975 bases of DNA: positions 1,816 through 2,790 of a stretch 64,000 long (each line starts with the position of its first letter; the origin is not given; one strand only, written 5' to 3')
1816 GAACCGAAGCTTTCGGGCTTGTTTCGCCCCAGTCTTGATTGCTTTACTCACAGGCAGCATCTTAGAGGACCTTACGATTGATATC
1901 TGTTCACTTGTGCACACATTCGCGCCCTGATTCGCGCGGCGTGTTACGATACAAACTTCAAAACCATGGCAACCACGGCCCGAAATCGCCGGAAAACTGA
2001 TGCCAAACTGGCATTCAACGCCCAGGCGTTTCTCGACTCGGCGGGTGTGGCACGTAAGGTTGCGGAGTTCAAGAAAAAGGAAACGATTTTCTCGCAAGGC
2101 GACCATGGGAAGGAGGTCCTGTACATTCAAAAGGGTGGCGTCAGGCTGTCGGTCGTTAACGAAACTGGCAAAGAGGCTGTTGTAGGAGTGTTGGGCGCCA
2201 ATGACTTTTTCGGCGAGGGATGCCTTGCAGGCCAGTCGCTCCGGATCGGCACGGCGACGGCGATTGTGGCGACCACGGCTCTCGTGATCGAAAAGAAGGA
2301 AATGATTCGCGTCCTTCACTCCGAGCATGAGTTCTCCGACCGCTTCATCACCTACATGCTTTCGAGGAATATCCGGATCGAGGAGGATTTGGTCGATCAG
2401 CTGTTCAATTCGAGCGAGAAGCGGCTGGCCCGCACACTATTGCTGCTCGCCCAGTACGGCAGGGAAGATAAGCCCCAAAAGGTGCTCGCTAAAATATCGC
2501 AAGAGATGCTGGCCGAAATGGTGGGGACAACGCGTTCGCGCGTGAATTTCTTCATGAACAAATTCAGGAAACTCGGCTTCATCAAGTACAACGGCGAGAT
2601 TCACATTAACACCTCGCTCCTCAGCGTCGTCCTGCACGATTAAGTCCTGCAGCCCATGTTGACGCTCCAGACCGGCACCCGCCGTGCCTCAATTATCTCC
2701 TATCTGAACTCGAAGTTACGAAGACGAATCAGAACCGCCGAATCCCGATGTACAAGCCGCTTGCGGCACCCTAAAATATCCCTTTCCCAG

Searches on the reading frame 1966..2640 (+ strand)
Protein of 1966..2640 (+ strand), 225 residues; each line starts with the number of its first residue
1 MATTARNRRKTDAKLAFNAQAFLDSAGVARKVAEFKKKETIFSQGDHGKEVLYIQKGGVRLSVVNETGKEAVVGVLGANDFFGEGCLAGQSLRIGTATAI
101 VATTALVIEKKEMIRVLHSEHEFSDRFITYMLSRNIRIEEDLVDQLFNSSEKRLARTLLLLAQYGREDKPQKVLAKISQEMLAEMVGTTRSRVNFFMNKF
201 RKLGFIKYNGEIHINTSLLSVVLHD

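Call 79: search_protein_families(library=pfam, proteins=[window:1966-2640:+], max_evalue=0.001)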
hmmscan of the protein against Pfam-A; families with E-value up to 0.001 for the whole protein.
window:1966-2640:+ (225 aa): 2 families
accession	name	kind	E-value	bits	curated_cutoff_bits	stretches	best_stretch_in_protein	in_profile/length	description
PF00027.35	cNMP_binding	-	3.7e-18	65.7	27.5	1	34-118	3-87/89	Cyclic nucleotide-binding domain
PF13545.12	HTH_Crp_2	-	2.1e-11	44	27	1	152-214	1-61/70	Crp-like helix-turn-helix domain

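Call 80: search_protein_families(library=padloc, proteins=[window:1966-2640:+], max_evalue=0.001)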
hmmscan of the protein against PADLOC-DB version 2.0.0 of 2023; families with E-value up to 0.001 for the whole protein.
window:1966-2640:+ (225 aa): 0 families
